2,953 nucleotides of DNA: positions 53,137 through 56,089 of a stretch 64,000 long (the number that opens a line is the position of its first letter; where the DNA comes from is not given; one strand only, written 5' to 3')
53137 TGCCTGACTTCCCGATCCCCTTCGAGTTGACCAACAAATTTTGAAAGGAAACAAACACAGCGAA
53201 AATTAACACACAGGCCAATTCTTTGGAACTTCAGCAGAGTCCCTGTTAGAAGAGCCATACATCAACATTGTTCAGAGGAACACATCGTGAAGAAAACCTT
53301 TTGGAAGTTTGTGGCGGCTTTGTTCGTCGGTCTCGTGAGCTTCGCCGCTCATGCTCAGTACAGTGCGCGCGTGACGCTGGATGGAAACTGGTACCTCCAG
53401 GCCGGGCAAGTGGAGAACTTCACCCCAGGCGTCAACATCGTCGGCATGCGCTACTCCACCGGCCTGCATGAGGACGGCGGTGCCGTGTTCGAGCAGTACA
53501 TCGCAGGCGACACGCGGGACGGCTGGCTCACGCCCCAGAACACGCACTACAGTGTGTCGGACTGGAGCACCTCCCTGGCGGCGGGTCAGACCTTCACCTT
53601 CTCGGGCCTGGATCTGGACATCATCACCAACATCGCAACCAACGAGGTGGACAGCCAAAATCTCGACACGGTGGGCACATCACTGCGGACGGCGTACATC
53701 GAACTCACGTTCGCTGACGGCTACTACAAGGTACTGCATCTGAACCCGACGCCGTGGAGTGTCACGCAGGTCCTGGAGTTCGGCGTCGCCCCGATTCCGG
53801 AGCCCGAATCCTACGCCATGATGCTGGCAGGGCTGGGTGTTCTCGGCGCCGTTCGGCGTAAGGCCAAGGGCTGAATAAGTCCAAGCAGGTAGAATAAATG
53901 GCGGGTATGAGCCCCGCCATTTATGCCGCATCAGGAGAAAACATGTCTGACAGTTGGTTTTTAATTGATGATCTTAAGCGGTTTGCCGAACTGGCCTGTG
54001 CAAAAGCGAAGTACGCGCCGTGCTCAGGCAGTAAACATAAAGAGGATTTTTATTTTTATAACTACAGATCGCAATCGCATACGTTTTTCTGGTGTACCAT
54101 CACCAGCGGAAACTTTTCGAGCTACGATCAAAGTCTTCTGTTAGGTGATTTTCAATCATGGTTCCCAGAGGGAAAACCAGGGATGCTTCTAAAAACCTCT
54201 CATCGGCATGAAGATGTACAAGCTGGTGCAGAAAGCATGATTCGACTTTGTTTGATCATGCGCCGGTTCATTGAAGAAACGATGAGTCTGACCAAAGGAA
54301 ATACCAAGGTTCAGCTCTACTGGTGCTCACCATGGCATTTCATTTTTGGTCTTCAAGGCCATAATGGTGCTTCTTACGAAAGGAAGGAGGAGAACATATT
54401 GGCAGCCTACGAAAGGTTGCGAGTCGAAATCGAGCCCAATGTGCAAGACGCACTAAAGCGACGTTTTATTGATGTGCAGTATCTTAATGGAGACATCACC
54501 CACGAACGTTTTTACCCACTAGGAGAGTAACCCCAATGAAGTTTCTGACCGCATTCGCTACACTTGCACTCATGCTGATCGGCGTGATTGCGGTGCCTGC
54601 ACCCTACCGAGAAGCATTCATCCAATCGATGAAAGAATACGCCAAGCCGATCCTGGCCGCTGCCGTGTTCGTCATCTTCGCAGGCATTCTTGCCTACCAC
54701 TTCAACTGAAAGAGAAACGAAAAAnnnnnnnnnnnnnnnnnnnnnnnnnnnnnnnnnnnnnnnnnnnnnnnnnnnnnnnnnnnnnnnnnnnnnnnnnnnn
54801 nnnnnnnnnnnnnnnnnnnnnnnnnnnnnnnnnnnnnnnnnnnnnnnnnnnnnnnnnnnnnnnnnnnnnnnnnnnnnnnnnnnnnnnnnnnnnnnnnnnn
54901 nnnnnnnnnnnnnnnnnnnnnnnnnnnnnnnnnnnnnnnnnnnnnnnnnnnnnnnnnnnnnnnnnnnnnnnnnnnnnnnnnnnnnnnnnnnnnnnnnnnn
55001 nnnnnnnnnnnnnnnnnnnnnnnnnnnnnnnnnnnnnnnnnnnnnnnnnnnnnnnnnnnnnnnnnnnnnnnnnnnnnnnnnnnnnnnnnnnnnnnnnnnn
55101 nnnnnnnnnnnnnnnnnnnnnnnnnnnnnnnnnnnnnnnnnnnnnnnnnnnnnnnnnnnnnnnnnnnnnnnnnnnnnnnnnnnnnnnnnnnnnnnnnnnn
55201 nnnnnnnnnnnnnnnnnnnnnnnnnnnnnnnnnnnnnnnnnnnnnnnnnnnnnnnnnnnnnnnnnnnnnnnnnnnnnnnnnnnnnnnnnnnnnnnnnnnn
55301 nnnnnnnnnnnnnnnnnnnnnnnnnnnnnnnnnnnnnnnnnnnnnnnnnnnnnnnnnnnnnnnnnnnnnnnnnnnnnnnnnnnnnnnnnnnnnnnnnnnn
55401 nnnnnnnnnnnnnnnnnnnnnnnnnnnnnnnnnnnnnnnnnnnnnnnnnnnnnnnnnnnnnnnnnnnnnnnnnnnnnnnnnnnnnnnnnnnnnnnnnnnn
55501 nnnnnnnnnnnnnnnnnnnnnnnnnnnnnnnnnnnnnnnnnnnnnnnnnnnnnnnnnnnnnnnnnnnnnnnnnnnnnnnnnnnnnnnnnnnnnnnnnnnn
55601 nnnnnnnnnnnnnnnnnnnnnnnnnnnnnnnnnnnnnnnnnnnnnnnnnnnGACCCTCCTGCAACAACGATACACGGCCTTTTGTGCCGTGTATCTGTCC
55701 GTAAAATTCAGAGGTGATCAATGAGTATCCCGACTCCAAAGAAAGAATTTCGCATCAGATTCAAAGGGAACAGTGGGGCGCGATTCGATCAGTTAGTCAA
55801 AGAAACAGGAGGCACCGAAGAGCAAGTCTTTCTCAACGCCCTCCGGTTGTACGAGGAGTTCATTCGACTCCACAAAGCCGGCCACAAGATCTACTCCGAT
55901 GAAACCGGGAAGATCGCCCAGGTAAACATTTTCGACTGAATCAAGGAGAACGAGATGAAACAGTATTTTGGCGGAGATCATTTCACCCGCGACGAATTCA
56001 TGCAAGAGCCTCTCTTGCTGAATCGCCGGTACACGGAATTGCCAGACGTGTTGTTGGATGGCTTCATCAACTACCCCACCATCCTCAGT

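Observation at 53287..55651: Moron-like cluster: PEP-CTERM secreted protein, an unknown ORF, a tiny 2-TM protein and an SPFH/band-7 protein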

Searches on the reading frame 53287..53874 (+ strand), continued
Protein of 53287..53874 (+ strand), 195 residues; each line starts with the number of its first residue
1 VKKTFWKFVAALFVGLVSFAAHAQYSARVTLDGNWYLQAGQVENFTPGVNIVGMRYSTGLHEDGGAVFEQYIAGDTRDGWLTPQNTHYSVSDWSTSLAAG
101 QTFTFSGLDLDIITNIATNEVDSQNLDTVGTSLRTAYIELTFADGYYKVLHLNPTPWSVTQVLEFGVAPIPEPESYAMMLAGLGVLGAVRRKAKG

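Call 96: search_protein_families(library=ncbifam, proteins=[L001:586-1749:-, L001:1786-3705:-, L001:3702-5285:-, L001:5282-6742:-, L001:7092-9722:+, L001:10001-10603:+, L001:10625-10816:-, L001:11217-12215:+], max_evalue=0.00001)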
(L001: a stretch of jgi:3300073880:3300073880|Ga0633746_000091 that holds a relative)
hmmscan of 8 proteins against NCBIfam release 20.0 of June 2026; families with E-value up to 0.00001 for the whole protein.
L001:586-1749:- (387 aa): 2 families
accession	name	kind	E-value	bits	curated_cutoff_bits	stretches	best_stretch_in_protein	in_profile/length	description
TIGR00236.1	wecB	equivalog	3.5e-114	381.8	210.15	1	5-382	3-363/366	non-hydrolyzing UDP-N-acetylglucosamine 2-epimerase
TIGR03568.1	NeuC_NnaA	equivalog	9.2e-19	67.5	235.9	1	60-381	65-365/365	UDP-N-acetylglucosamine 2-epimerase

L001:1786-3705:- (639 aa): 0 families

L001:3702-5285:- (527 aa): 0 families

L001:5282-6742:- (486 aa): 11 families
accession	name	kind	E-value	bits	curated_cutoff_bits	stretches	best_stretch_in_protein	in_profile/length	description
TIGR03937.1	PgaC_IcaA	equivalog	6.9e-37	127.4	422.3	1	69-439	10-367/407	poly-beta-1,6-N-acetyl-D-glucosamine synthase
TIGR03965.1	mycofact_glyco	equivalog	1.9e-20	73.2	280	1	101-382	65-344/467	mycofactocin biosynthesis glycosyltransferase MftF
TIGR04242.1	nodulat_NodC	equivalog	1.1e-18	67.3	550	1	71-350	12-292/395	chitooligosaccharide synthase NodC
TIGR03030.1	CelA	equivalog_domain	9.2e-16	57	699.1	2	74-218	92-253/714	UDP-forming cellulose synthase catalytic subunit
NF008558.0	PRK11498.1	equivalog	4.7e-15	54.6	992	1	67-405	227-566/872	UDP-forming cellulose synthase catalytic subunit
NF053846.1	glyco_with_XrtP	equivalog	2.2e-14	53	520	1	70-421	4-377/440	XrtP-associated glycosyltransferase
TIGR03111.1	glyc2_xrt_Gpos1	hypoth_equivalog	6.4e-12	45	363.95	1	92-235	32-174/439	TIGR03111 family XrtG-associated glycosyltransferase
NF041865.1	EpsU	equivalog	9.4e-12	44.6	700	1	73-369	5-295/394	exopolysaccharide biosynthesis GT2 family glycosyltransferase EpsU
TIGR03469.1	HpnB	hypoth_equivalog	2e-11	43.5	379.25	1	73-216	12-158/386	hopene-associated glycosyltransferase HpnB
NF041875.1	EPS_EpsD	equivalog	2.2e-09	37.1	370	1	112-325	2-214/325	exopolysaccharide biosynthesis glycosyltransferase EpsD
TIGR03472.1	HpnI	equivalog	7.3e-08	31.6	310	1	70-226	13-159/373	bacteriohopanetetrol glucosamine biosynthesis glycosyltransferase HpnI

L001:7092-9722:+ (876 aa): 28 families (the best 25 are shown)
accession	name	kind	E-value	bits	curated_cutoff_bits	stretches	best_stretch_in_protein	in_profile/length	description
NF045675.1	PhdiestaseDibA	equivalog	1e-131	440.4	980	1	273-865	42-621/623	phosphodiesterase DibA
NF007474.0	PRK10060.1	equivalog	1.4e-108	363.9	782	1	427-867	226-652/663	cyclic di-GMP phosphodiesterase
NF053781.1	cdiGMPphdstlr2612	equivalog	3.9e-101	339.5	1600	1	432-868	834-1264/1268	Tlr1612 family c-di-GMP phosphodiesterase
NF008467.0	PRK11359.1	equivalog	3.1e-97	326.4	857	1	428-866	366-789/800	oxygen-sensing cyclic-di-GMP phosphodiesterase DosP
NF052458.1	PhdiestGepA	equivalog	2.3e-93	313.9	1200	1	433-865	420-837/840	phosphodiesterase GepA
NF008807.1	PRK11829.1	equivalog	2.2e-84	283.8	733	1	424-867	228-660/670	biofilm formation regulator HmsP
NF007298.0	PRK09776.1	equivalog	7.1e-68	229.5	1135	1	432-866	678-1103/1111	diguanylate cyclase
NF052596.1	RR_EAL_PvrR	equivalog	1.8e-49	168.5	580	1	569-873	90-393/398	response regulator cyclic di-GMP phosphodiesterase PvrR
NF007839.0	PRK10551.1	equivalog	1.9e-46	158.8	461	1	624-867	266-508/518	cyclic di-GMP phosphodiesterase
NF007423.1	PRK09966.1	equivalog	1.8e-43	148.9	325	1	427-598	228-390/390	diguanylate cyclase DgcN/YfiN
NF045673.1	c-di-GMPRcptLapD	equivalog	6.8e-38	130.4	1020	1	432-861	230-646/647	cyclic di-GMP receptor LapD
TIGR00254.1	GGDEF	domain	7.5e-35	120.1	37.4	1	436-607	3-166/168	diguanylate cyclase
NF038266.1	diguan_SiaD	equivalog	5.4e-30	104.6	290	1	431-604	87-251/252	biofilm regulation diguanylate cyclase SiaD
NF007135.0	PRK09581.1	equivalog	1.9e-29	102.8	474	1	436-606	290-453/457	PleD family two-component system response regulator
NF008281.1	PRK11059.1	equivalog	2.7e-29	101.9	663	1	429-861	212-631/633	RNase E specificity factor CsrD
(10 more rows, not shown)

L001:10001-10603:+ (200 aa): 0 families

L001:10625-10816:- (63 aa): 0 families

L001:11217-12215:+ (332 aa): 1 family
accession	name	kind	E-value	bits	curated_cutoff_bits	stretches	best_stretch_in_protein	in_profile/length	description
TIGR01259.1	comE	subfamily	2.8e-07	30.6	152.35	1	270-332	54-120/120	comEA protein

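Call 97: find_related_loci(query=A1, collection=metagenome_contigs, flank=6000)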
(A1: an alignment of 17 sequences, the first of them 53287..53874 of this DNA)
Query A1 (195 aa) in metagenome_contigs; peptide patterns used: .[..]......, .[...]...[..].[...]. (x = any residue, [..] = any of these).
271 stretches matched a pattern; 8 encode a relative of the query (tblastn E <= 1e-3); 8 distinct loci.
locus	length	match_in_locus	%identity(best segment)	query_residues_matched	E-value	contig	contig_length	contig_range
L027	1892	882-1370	51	26-195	1e-46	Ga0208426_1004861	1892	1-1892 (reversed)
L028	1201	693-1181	51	26-195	3e-48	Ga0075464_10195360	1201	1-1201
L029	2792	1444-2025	47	7-192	6e-46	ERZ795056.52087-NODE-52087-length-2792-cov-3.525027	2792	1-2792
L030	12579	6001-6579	47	7-193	1e-46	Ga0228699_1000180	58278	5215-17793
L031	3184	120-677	46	7-185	4e-41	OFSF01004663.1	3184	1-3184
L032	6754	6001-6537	49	7-178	3e-40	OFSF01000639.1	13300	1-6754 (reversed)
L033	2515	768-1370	40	9-192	6e-38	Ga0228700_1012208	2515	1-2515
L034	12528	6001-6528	42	24-193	1e-36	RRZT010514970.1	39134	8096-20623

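Call 116: search_protein_families(library=pfam, proteins=[L013:9950-10567:+, P0003, P0016, P0002, P0010, P0012, P0005, L024:5920-6552:+, L034:5881-6552:+], max_evalue=0.1)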
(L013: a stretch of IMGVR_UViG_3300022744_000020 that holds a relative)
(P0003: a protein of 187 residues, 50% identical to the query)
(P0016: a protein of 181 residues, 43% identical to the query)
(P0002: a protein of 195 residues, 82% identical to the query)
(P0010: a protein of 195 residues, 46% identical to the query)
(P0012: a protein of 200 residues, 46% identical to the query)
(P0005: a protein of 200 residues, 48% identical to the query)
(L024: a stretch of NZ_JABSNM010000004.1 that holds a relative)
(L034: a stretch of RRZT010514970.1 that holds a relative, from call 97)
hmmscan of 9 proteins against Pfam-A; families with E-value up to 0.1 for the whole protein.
L013:9950-10567:+ (205 aa): 2 families
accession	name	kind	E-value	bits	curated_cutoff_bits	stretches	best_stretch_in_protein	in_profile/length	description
PF07589.16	PEP-CTERM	-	7.1e-05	23.2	20.7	1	179-202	1-23/24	PEP-CTERM motif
PF04819.17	DUF716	-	0.0023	18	25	1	6-54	37-85/138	Family of unknown function (DUF716)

P0003 (187 aa): 1 family
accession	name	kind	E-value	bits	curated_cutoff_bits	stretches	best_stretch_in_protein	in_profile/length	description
PF07589.16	PEP-CTERM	-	9.6e-07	29.1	20.7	1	159-181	1-22/24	PEP-CTERM motif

P0016 (181 aa): 1 family
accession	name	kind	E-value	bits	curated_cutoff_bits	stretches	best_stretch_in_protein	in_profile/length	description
PF07589.16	PEP-CTERM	-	0.074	13.6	20.7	0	163-179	7-24/24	PEP-CTERM motif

P0002 (195 aa): 1 family
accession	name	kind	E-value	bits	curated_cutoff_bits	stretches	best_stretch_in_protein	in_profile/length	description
PF07589.16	PEP-CTERM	-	1.8e-08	34.6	20.7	1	169-192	1-24/24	PEP-CTERM motif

P0010 (195 aa): 1 family
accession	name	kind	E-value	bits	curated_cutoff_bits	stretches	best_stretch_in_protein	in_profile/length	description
PF07589.16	PEP-CTERM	-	0.0073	16.8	20.7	1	167-190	1-24/24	PEP-CTERM motif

P0012 (200 aa): 1 family
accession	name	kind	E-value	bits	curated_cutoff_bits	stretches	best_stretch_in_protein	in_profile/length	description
PF07589.16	PEP-CTERM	-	0.029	14.9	20.7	1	172-195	1-24/24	PEP-CTERM motif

P0005 (200 aa): 1 family
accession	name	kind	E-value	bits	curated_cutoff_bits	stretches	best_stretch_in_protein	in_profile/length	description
PF07589.16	PEP-CTERM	-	7.7e-05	23.1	20.7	1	172-196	1-24/24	PEP-CTERM motif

L024:5920-6552:+ (210 aa): 1 family
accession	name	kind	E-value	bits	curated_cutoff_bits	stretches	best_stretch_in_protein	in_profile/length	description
PF07589.16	PEP-CTERM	-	0.025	15.1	20.7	1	179-203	1-24/24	PEP-CTERM motif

L034:5881-6552:+ (223 aa): 2 families
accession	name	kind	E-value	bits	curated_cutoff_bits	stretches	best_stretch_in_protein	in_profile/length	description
PF07589.16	PEP-CTERM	-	0.00031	21.2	20.7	1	189-213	1-24/24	PEP-CTERM motif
PF04819.17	DUF716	-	0.04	13.9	25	1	19-58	41-80/138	Family of unknown function (DUF716)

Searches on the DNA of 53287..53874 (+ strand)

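Call 77: search_rna_families(sources=[L001, L003, L018, L019, L024, L004, L006, L011, L013], threshold=gathering)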
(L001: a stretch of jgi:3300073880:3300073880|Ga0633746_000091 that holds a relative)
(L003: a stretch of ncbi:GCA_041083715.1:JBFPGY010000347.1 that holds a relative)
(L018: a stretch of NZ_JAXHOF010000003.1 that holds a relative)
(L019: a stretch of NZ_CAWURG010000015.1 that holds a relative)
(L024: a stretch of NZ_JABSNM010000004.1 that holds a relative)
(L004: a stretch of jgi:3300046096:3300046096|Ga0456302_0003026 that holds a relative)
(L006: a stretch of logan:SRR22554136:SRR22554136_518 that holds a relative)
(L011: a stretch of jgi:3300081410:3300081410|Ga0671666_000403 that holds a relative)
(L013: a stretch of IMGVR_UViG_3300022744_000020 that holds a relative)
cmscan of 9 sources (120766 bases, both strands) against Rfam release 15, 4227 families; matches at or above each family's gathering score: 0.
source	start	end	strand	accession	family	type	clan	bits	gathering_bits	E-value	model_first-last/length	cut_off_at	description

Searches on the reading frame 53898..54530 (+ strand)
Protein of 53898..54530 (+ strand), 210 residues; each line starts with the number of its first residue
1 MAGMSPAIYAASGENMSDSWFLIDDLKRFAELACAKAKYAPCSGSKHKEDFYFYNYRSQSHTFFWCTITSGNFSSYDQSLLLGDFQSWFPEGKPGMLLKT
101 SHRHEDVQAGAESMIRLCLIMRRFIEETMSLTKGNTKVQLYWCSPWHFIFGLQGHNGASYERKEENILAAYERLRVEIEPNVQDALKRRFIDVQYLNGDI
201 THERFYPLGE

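Call 3: search_protein_families(library=ncbifam, proteins=[window:53898-54530:+], max_evalue=0.1)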
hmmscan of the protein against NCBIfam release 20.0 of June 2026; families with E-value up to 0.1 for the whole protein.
window:53898-54530:+ (210 aa): 0 families

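Call 4: search_protein_families(library=pfam, proteins=[window:53898-54530:+], max_evalue=0.1)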
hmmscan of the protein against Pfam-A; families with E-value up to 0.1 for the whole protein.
window:53898-54530:+ (210 aa): 0 families

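Call 6: search_protein_families(library=phrogs, proteins=[window:53898-54530:+], max_evalue=0.01)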
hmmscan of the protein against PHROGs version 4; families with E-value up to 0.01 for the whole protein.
window:53898-54530:+ (210 aa): 0 families

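Call 27: search_protein_families(library=padloc, proteins=[window:53898-54530:+], max_evalue=0.01)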
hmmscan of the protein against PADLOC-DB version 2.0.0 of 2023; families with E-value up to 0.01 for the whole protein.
window:53898-54530:+ (210 aa): 0 families

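Call 62: search_protein_representatives(protein=window:53898-54530:+)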
Query: 210 residues. Proteins with E-value up to 0.001 (for the whole library): 2; up to 1e-10: 1; up to 1e-30: 1. The best 2 are listed.
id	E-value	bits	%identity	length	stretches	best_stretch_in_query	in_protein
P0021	2.6e-90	317.8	72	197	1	16-208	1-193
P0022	2.9e-07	46.4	27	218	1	19-203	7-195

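Call 79: search_solved_structures(query=window:53943-54530:+, max_evalue=5)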
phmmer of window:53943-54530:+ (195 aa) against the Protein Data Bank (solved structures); distinct sequences matched with E-value up to 5: 7.
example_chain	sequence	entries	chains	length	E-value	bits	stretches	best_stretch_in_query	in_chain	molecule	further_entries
2drs_A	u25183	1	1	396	0.43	13.2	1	47-89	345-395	Xylanase Y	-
2drr_A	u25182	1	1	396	0.43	13.2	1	47-89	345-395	Xylanase Y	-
2dro_A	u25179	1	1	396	0.44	13.2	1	47-89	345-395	Xylanase Y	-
1wu4_A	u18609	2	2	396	0.44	13.2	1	47-89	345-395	xylanase Y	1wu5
1wu6_A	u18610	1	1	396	0.44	13.2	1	47-89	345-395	xylanase Y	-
2drq_A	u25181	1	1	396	0.44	13.2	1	47-89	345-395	Xylanase Y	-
3a3v_A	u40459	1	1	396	0.44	13.2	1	47-89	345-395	Xylanase Y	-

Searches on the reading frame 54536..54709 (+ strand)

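Call 3: search_protein_families(library=ncbifam, proteins=[window:54536-54709:+], max_evalue=0.1)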
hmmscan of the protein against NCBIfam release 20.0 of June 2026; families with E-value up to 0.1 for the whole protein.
window:54536-54709:+ (57 aa): 1 family
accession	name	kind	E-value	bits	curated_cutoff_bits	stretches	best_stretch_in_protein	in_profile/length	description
NF002743.0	PRK02733.1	equivalog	0.062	13.1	69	0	36-52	12-28/44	photosystem I reaction center subunit IX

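Call 4: search_protein_families(library=pfam, proteins=[window:54536-54709:+], max_evalue=0.1)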
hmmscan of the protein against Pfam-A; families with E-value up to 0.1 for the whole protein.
window:54536-54709:+ (57 aa): 1 family
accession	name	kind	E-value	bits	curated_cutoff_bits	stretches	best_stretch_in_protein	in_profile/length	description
PF05545.16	FixQ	-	0.026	14.9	29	0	31-56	5-30/49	Cbb3-type cytochrome oxidase component FixQ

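Call 6: search_protein_families(library=phrogs, proteins=[window:54536-54709:+], max_evalue=0.01)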
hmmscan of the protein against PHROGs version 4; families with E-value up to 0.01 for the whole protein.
window:54536-54709:+ (57 aa): 0 families

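Call 27: search_protein_families(library=padloc, proteins=[window:54536-54709:+], max_evalue=0.01)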
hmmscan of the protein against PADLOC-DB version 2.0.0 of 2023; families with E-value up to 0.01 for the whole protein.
window:54536-54709:+ (57 aa): 0 families

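Call 109: search_protein_families(library=phrogs, proteins=[window:54536-54709:+], max_evalue=0.1)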
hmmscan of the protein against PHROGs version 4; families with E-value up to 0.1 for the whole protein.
window:54536-54709:+ (57 aa): 0 families

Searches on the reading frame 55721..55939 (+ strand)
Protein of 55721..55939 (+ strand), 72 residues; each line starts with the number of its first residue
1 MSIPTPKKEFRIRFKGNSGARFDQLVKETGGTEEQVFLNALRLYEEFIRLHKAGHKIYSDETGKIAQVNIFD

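Call 3: search_protein_families(library=ncbifam, proteins=[window:55721-55939:+], max_evalue=0.1)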
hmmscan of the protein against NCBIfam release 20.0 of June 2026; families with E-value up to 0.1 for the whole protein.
window:55721-55939:+ (72 aa): 0 families

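Call 4: search_protein_families(library=pfam, proteins=[window:55721-55939:+], max_evalue=0.1)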
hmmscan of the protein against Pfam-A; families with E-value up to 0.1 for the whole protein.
window:55721-55939:+ (72 aa): 0 families

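Call 6: search_protein_families(library=phrogs, proteins=[window:55721-55939:+], max_evalue=0.01)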
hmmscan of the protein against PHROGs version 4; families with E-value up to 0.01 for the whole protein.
window:55721-55939:+ (72 aa): 1 family
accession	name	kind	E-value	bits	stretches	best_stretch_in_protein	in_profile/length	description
phrog_26685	-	unknown function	0.0028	19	1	35-68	34-67/83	-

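Call 27: search_protein_families(library=padloc, proteins=[window:55721-55939:+], max_evalue=0.01)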
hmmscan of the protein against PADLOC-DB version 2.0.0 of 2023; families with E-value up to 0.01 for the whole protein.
window:55721-55939:+ (72 aa): 0 families
